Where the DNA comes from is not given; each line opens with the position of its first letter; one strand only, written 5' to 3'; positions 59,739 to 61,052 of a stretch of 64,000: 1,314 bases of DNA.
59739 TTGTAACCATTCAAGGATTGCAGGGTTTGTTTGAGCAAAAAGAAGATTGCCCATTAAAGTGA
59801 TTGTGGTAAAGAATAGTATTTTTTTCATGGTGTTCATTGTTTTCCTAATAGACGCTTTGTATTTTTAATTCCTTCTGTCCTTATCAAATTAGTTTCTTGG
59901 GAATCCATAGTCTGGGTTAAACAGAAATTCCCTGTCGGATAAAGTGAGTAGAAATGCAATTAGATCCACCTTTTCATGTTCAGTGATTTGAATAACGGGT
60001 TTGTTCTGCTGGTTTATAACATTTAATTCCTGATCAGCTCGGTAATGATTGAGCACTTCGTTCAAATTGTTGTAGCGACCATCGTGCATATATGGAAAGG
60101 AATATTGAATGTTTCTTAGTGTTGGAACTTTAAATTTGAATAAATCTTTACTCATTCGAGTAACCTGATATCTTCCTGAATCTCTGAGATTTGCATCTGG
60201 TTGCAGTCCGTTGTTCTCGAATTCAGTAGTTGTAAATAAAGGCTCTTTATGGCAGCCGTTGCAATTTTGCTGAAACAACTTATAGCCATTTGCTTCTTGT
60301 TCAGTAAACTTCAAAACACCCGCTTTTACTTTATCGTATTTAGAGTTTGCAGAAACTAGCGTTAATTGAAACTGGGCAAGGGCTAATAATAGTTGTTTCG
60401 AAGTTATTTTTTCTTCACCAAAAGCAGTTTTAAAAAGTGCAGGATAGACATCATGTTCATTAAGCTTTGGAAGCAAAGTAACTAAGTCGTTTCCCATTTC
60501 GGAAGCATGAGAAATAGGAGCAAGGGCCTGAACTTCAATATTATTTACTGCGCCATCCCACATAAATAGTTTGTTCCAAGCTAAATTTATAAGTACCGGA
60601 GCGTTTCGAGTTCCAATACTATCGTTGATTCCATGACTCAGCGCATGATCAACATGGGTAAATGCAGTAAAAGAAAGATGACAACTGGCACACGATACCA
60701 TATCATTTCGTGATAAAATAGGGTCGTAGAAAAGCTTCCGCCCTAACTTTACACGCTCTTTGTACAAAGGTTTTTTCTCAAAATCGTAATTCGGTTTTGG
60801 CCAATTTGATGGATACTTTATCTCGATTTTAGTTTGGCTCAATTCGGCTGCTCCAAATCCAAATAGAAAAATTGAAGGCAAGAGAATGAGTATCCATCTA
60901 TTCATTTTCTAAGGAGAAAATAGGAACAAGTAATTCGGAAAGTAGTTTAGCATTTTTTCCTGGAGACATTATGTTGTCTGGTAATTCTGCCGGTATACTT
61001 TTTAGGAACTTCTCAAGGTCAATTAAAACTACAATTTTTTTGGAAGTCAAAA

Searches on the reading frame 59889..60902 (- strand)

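Call 42: search_protein_families(library=pfam, proteins=[window:59889-60902:-], max_evalue=0.0001)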
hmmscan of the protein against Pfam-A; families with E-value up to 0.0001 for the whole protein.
window:59889-60902:- (337 aa): 3 families
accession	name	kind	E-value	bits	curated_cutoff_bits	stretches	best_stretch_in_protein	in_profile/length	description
PF03150.19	CCP_MauG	-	4.9e-51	173.7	25.6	1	48-195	1-146/149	Di-haem cytochrome c peroxidase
PF00034.26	Cytochrom_C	-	2.3e-07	32.5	21.3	1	204-322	2-90/90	Cytochrome c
PF13442.11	Cytochrome_CBB3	-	5.6e-05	23.8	27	0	203-250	3-48/68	Cytochrome C oxidase, cbb3-type, subunit III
